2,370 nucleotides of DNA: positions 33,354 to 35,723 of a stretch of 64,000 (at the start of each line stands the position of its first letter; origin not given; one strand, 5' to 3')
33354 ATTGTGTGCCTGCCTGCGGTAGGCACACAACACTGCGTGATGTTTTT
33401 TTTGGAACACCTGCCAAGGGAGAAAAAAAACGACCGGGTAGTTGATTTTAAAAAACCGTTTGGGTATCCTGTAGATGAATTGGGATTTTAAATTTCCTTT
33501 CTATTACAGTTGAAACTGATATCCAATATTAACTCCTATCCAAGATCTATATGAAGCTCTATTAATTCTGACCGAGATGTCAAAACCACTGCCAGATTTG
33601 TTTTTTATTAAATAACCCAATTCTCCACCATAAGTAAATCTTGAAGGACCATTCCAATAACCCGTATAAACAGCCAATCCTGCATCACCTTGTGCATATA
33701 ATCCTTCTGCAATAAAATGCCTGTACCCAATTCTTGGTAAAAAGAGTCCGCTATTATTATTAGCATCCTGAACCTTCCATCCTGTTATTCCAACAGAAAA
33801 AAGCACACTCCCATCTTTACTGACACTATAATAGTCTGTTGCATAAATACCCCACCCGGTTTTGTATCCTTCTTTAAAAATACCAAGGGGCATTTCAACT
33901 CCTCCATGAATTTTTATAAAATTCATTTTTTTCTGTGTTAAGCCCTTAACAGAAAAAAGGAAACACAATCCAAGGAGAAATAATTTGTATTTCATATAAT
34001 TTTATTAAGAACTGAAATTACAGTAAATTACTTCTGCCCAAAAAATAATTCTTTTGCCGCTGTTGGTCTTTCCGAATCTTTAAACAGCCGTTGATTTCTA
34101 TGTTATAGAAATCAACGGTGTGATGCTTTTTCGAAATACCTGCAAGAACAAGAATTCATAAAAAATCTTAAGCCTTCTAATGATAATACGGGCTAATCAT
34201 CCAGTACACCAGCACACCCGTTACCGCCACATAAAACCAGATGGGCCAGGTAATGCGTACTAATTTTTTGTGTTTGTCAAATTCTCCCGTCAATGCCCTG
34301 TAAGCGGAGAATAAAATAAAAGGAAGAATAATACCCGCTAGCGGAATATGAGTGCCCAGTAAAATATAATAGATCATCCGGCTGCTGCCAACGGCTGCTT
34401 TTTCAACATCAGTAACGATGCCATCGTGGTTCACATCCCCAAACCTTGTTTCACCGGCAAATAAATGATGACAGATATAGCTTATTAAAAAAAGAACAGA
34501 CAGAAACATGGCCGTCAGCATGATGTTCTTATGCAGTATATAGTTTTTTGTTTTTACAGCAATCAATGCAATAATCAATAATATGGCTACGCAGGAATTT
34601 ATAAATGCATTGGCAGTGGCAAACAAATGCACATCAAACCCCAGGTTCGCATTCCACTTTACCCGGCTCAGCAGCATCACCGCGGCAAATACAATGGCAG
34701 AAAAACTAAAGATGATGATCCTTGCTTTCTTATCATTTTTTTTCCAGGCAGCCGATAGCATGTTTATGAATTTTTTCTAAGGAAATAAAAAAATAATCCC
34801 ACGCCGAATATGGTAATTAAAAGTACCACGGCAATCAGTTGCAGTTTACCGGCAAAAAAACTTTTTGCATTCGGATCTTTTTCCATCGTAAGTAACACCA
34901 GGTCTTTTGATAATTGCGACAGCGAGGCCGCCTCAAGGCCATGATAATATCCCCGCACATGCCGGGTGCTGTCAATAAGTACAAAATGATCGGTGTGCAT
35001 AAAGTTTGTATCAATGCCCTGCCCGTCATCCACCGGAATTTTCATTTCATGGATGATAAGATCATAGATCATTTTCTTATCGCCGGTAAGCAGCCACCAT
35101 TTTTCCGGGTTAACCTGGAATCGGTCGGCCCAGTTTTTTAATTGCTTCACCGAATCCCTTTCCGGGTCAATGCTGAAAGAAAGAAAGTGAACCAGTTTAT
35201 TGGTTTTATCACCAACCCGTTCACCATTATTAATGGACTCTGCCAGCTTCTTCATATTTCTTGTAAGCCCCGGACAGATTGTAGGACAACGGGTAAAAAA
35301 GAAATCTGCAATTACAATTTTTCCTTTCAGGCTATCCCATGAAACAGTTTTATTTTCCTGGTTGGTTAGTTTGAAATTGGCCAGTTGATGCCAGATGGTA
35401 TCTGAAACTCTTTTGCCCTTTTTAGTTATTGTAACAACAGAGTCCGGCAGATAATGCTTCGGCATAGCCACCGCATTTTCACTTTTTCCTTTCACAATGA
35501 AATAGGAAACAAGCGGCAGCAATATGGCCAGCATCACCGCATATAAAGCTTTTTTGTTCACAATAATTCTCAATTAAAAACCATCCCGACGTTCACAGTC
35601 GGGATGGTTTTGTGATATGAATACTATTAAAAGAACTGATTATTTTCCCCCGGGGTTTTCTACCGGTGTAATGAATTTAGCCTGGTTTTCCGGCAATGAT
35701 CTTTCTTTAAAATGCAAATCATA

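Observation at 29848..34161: Four same-strand copies of the ATL gene's 3' end delimit three unrelated cargo modules: a cassette-accretion site with no recombinase in view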

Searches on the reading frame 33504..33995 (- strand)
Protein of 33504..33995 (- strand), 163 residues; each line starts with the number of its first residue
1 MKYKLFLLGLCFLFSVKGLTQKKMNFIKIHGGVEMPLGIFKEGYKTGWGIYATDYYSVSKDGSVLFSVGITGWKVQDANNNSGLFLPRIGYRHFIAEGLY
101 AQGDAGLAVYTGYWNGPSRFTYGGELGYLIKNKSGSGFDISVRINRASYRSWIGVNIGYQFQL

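Call 5: search_protein_families(library=pfam, proteins=[window:33504-33995:-], max_evalue=0.01)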
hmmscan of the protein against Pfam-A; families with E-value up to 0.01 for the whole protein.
window:33504-33995:- (163 aa): 0 families

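Call 76: find_homologous_proteins(query=window:33504-33995:-, max_evalue=0.00001)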
Query window:33504-33995:- (163 aa): 9 proteins with E <= 0.00001 among 49 candidates.
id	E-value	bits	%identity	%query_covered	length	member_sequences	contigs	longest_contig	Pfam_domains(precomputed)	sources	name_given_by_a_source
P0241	1.3e-90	320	85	100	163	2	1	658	-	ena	-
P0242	1.0e-75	271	72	100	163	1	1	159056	-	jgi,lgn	jgi:hypothetical protein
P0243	6.0e-71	256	69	100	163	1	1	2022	-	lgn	-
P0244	2.8e-49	185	53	98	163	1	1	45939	-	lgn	-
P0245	5.4e-48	181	52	100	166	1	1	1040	-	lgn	-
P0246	8.1e-47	177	55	84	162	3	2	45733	-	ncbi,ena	-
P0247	4.0e-46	175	52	100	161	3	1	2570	-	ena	-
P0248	1.0e-35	141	46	100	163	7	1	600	-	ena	-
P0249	3.0e-20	90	45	63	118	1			-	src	-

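Call 77: find_encoding_contigs(protein=P0242, flank=8000, max_places=2)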
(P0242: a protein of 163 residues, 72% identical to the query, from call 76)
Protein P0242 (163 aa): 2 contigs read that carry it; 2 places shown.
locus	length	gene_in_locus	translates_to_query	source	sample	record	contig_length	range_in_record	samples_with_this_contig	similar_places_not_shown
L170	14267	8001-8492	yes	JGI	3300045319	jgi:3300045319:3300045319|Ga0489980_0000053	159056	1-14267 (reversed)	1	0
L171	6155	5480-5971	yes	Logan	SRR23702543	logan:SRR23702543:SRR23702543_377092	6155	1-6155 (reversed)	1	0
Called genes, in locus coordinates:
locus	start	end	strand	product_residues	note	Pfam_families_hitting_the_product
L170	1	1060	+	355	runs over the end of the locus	PF02790:COX2_TM, PF00116:COX2 (weak)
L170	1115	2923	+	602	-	PF00115:COX1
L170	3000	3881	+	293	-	PF01040:UbiA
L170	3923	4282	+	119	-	PF05635:23S_rRNA_IVP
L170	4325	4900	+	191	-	PF00510:COX3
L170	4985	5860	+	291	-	PF00510:COX3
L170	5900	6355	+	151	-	PF03626:COX4_pro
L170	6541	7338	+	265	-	PF02630:SCO1-SenC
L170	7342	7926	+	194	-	PF04238:DUF420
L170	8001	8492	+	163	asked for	-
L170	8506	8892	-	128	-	PF01035:DNA_binding_1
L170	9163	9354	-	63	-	PF17653:DUF5522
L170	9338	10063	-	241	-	PF02390:Methyltransf_4, PF13847:Methyltransf_31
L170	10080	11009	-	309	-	PF11276:DUF3078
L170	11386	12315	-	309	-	PF11276:DUF3078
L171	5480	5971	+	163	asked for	-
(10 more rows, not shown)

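Call 78: find_encoding_contigs(protein=P0244, flank=8000, max_places=2)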
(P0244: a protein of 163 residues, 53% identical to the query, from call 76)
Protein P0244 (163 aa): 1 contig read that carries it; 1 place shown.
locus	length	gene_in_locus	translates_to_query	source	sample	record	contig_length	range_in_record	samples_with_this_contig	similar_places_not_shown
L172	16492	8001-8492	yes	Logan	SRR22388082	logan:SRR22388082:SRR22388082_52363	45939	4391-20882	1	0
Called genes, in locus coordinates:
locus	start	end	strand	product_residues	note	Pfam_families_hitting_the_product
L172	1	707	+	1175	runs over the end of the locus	PF05593:RHS_repeat (faint)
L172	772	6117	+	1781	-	PF20041:DUF6443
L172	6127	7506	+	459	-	PF03572:Peptidase_S41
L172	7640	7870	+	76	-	-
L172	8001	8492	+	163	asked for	-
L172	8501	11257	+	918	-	PF00801:PKD (faint), PF18911:PKD_4 (weak), PF19081:Ig_7 (faint), PF13585:CHU_C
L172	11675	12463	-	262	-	PF06114:Peptidase_M78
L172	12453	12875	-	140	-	-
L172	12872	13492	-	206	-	-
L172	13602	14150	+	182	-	PF14452:Multi_ubiq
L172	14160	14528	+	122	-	PF14462:Prok-E2_E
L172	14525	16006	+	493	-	PF00899:ThiF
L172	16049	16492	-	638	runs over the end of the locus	PF00122:E1-E2_ATPase, PF00702:Hydrolase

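Call 83: search_protein_families(library=padloc, proteins=[window:33504-33995:-], max_evalue=0.001)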
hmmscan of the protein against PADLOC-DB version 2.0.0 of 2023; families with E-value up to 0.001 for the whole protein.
window:33504-33995:- (163 aa): 0 families

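Call 84: search_protein_families(library=ncbifam, proteins=[window:33504-33995:-], max_evalue=0.001)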
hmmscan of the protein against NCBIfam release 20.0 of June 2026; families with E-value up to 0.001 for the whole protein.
window:33504-33995:- (163 aa): 0 families

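Call 102: predict_structure(alignment_id=A5)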
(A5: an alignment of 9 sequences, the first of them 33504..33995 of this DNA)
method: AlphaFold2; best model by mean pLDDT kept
length: 163 residues; sequences in the alignment: 9
mean_pLDDT: 87.5   pTM: 0.76
mean pLDDT of the five models: 87.5, 87.3, 86.6, 84.9, 83.7
residues with pLDDT >= 90: 100; 70-90: 44; 50-70: 13; < 50: 6
segments of 3 or more residues with pLDDT < 50: 17-22
pLDDT, mean of each block of 10 residues (from residue 1): 68 53 75 94 92 92 94 88 94 93 96 86 97 90 94 97 89
secondary structure, 60 per line:
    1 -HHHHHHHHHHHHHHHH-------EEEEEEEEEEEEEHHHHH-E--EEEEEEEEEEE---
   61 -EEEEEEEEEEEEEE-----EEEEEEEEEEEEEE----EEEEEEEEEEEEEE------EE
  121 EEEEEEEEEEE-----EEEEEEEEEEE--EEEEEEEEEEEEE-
elements in order: H2-17 E25-37 H38-42 E47-57 E62-75 E81-94 E99-112 E119-131 E137-147 E150-162

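Call 104: fold_search(model_id=the predicted structure, library=pdb)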
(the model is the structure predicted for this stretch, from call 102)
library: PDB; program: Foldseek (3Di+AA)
matches with E <= 10: 941; with E <= 0.001: 12
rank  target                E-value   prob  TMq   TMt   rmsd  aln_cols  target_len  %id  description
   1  1qj9                  4.5e-05  1.00  0.55  0.59   4.7       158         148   16  CRYSTAL STRUCTURE OF THE OUTER MEMBRANE PROTEIN OMPX FROM ESCHERICHIA COLI (released 1999-10-06)
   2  6x9z                  7.7e-05  1.00  0.54  0.70   4.5       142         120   11  De novo design of transmembrane beta-barrels (released 2021-02-17)
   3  2m06_MODEL_1_A        1.2e-04  1.00  0.62  0.67   4.6       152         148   12  NMR structure of OmpX in phopspholipid nanodiscs (released 2012-12-12)
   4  2n2l_MODEL_1_A        1.3e-04  1.00  0.51  0.53   6.4       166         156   13  NMR structure of yersinia pestis ail (attachment invasion locus) in decylphosphocholine micelles calculated wi (released 2015-07-22)
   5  2mnh_MODEL_1_A        1.7e-04  1.00  0.50  0.54   5.6       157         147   16  Refined structure of outer membrane protein x in nanodisc by measuring residual dipolar couplings (released 2015-03-18)
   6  3qra                  2.2e-04  1.00  0.57  0.61   5.6       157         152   16  The crystal structure of Ail, the attachment invasion locus protein of Yersinia pestis (released 2011-11-23)
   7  3qrc_B                2.8e-04  1.00  0.53  0.56   6.0       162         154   17  The crystal structure of Ail, the attachment invasion locus protein of Yersinia pestis, in complex with the heparin an (released 2011-11-23)
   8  3qrc_A                3.5e-04  1.00  0.55  0.57   5.5       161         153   17  The crystal structure of Ail, the attachment invasion locus protein of Yersinia pestis, in complex with the heparin an (released 2011-11-23)
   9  9nh2_A                3.8e-04  1.00  0.62  0.46   7.6       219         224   12  In situ cryo-EM structure of porin III of the Legionella Dot/Icm T4SS machine (released 2025-09-17)
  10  8qxp                  3.8e-04  1.00  0.58  0.54   6.0       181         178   14  Crystal structure of the outer membrane porin OmpW from Klebsiella pneumoniae (released 2024-01-24)
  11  2f1v_A                4.3e-04  1.00  0.62  0.56   4.6       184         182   11  Outer membrane protein OmpW (released 2006-01-24)
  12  1p4t                  4.8e-04  1.00  0.63  0.66   4.4       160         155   11  Crystal structure of Neisserial surface protein A (NspA) (released 2003-07-22)
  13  2f1c                  1.1e-03  0.99  0.32  0.24  10.7       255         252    9  Crystal structure of the monomeric porin OmpG (released 2006-06-27)
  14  9fzd_A                1.3e-03  1.00  0.59  0.55   6.3       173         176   10  Structure of OmpA-long in complex with nanobody Nb39 (released 2024-07-17)
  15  4pr7_A                1.3e-03  0.99  0.34  0.33  15.1       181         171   13  KdgM porin in complex with disordered oligogalacturonate (released 2014-06-11)
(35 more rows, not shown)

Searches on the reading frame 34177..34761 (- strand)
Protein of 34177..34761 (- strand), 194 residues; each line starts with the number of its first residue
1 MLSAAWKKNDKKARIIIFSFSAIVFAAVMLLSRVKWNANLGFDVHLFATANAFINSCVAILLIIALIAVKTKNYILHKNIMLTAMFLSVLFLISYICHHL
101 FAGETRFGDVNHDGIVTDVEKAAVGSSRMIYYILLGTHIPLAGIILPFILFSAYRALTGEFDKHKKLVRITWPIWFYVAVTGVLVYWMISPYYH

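Call 5: search_protein_families(library=pfam, proteins=[window:34177-34761:-], max_evalue=0.01)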
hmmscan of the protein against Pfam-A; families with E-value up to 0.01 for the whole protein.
window:34177-34761:- (194 aa): 1 family
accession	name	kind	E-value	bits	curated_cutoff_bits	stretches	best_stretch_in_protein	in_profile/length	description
PF04238.17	DUF420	-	6.9e-39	133.5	30.5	1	48-189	2-130/130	Protein of unknown function (DUF420)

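Call 15: find_encoding_contigs(protein=window:34177-34761:-, flank=10000, max_places=10)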
Protein window:34177-34761:- (194 aa): no gene with exactly this product is on record in the collection.

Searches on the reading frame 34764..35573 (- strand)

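Call 5: search_protein_families(library=pfam, proteins=[window:34764-35573:-], max_evalue=0.01)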
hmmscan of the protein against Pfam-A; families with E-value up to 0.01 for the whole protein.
window:34764-35573:- (269 aa): 2 families
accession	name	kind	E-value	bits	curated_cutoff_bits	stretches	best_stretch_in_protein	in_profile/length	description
PF02630.20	SCO1-SenC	-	5.6e-23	81.8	22.8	1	66-204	3-132/134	SCO1/SenC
PF00578.27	AhpC-TSA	-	0.00052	20.4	26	1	62-115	3-53/124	AhpC/TSA family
